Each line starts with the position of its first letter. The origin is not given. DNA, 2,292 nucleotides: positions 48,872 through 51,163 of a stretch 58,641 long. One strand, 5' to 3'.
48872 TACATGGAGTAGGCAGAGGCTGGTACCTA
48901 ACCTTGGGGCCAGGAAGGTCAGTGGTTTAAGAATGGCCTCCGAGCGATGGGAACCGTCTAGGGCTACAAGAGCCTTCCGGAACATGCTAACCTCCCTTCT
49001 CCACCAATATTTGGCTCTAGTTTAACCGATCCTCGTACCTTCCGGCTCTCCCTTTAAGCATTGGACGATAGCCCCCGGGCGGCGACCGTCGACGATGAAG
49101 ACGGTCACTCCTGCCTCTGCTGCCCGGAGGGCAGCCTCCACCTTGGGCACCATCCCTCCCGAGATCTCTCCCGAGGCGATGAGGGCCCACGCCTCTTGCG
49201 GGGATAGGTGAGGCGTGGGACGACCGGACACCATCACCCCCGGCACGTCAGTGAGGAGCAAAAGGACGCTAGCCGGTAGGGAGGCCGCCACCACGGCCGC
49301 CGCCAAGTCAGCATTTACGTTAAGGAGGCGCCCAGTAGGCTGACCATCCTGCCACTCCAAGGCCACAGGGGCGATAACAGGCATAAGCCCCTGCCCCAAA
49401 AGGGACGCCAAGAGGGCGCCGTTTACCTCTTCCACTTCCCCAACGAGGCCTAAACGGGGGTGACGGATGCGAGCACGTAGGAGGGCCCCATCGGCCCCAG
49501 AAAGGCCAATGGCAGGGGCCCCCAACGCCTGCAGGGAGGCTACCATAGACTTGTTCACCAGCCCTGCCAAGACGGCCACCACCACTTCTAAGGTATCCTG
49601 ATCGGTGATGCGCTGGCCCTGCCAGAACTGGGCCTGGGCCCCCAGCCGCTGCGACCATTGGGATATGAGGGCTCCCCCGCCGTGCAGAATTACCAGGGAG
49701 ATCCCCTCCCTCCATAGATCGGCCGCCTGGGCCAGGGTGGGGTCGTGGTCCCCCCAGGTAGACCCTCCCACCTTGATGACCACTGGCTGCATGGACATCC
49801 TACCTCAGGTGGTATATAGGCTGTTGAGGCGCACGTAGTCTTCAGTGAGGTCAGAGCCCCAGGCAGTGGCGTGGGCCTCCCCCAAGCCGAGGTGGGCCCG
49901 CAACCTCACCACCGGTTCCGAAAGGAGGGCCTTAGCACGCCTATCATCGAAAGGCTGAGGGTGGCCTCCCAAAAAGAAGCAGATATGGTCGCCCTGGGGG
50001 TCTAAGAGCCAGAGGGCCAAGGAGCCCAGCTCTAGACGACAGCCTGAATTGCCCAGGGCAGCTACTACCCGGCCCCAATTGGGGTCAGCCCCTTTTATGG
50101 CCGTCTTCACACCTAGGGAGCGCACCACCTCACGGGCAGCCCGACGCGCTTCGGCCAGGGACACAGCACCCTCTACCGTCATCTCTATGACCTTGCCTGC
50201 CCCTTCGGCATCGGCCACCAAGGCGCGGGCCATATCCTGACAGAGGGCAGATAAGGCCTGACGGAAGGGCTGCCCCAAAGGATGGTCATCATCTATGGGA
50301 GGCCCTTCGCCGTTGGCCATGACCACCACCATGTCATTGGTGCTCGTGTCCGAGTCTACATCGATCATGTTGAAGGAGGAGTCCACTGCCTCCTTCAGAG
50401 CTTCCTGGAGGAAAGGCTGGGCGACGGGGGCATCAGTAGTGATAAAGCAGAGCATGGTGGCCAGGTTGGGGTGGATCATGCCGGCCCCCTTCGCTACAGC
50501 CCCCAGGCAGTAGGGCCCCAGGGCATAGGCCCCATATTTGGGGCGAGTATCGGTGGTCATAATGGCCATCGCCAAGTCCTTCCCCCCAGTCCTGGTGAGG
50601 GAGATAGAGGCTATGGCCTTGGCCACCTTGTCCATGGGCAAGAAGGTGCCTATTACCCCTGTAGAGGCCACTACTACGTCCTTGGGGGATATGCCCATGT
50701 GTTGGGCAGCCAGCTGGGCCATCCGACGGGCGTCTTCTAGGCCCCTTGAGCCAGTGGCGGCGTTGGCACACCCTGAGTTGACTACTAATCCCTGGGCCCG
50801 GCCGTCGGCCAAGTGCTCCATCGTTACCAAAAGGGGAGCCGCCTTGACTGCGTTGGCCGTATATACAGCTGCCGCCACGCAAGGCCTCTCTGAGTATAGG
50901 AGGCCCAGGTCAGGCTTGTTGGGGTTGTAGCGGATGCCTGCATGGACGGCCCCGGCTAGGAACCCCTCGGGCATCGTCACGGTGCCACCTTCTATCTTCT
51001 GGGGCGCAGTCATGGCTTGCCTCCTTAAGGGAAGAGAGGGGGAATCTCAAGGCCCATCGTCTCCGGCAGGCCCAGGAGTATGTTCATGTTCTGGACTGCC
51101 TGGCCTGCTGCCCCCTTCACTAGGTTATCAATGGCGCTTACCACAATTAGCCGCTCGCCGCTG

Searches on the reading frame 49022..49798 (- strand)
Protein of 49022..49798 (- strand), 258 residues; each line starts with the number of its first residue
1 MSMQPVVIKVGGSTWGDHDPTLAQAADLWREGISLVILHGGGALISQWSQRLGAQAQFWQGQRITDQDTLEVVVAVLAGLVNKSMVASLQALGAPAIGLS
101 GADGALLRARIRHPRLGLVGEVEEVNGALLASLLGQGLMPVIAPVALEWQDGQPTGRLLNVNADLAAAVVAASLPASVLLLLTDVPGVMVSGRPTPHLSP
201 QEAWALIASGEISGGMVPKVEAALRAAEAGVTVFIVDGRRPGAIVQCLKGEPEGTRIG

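Call 4: search_protein_families(library=ncbifam, proteins=[window:49022-49798:-])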
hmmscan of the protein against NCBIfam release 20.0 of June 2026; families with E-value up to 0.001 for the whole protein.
window:49022-49798:- (258 aa): 16 families
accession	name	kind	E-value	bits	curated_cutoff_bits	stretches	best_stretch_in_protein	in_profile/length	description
TIGR00761.1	argB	equivalog_domain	2.5e-62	210.4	151.3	1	6-232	2-227/231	acetylglutamate kinase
NF010659.0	PRK14058.1-1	equivalog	6e-42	143.6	223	1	6-255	2-264/267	[LysW]-aminoadipate kinase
NF010662.0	PRK14058.1-4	equivalog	6.8e-32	110.7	194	1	6-250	2-256/264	[LysW]-aminoadipate/[LysW]-glutamate kinase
NF010661.0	PRK14058.1-3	equivalog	1.8e-30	106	251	1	5-255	2-268/283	acetylglutamate/acetylaminoadipate kinase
NF003387.0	PRK04531.1-2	equivalog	2e-20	72.7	426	1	6-221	39-249/441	acetylglutamate kinase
TIGR01890.1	N-Ac-Glu-synth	equivalog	1.3e-14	54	202.85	1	28-248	44-267/429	amino-acid N-acetyltransferase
NF003386.0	PRK04531.1-1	equivalog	4.7e-13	48.8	417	1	7-189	45-220/442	acetylglutamate kinase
NF010660.0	PRK14058.1-2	equivalog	6.5e-13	49.1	241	1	7-239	3-242/249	[LysW]-aminoadipate/[LysW]-glutamate kinase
NF003641.0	PRK05279.1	equivalog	1e-12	47.7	344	1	32-248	56-279/441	amino-acid N-acetyltransferase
TIGR01027.1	proB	equivalog_domain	1.3e-09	37.7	186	1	164-257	146-251/363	glutamate 5-kinase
NF040647.1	IPPK_Arch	equivalog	4.3e-08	32.7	120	1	32-257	37-259/259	isopentenyl phosphate kinase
NF009008.0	PRK12354.1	subfamily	1.5e-06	27.6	361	1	158-232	200-276/308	carbamate kinase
TIGR01092.1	P5CS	equivalog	2.7e-06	25.9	796.75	1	163-255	169-271/715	delta l-pyrroline-5-carboxylate synthetase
TIGR00746.1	arcC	equivalog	5e-06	25.8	358.25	1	161-256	208-306/309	carbamate kinase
TIGR00656.1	asp_kin_monofn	equivalog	0.00035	19.7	402.25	1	85-190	87-187/407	aspartate kinase, monofunctional class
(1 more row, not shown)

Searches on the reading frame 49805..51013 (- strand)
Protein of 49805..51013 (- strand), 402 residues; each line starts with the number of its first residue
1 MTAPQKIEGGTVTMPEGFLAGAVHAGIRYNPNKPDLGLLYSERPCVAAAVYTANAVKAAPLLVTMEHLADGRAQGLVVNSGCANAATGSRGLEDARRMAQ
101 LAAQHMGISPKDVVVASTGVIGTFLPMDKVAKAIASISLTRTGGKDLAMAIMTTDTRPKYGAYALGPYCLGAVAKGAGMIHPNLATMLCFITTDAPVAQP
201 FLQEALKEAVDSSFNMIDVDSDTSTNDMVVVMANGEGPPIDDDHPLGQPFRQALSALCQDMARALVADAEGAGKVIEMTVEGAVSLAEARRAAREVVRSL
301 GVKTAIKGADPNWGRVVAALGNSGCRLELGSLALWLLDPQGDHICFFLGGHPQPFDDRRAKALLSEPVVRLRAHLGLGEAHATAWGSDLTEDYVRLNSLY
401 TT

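Call 4: search_protein_families(library=ncbifam, proteins=[window:49805-51013:-])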
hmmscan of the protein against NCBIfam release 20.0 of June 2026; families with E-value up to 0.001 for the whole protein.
window:49805-51013:- (402 aa): 2 families
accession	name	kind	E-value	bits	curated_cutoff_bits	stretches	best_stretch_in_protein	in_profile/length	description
NF003802.0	PRK05388.1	equivalog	4.7e-133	443.6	351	1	11-402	6-400/400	bifunctional glutamate N-acetyltransferase/amino-acid acetyltransferase ArgJ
TIGR00120.1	ArgJ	equivalog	1.9e-124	415.5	298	1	10-402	3-405/405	bifunctional ornithine acetyltransferase/N-acetylglutamate synthase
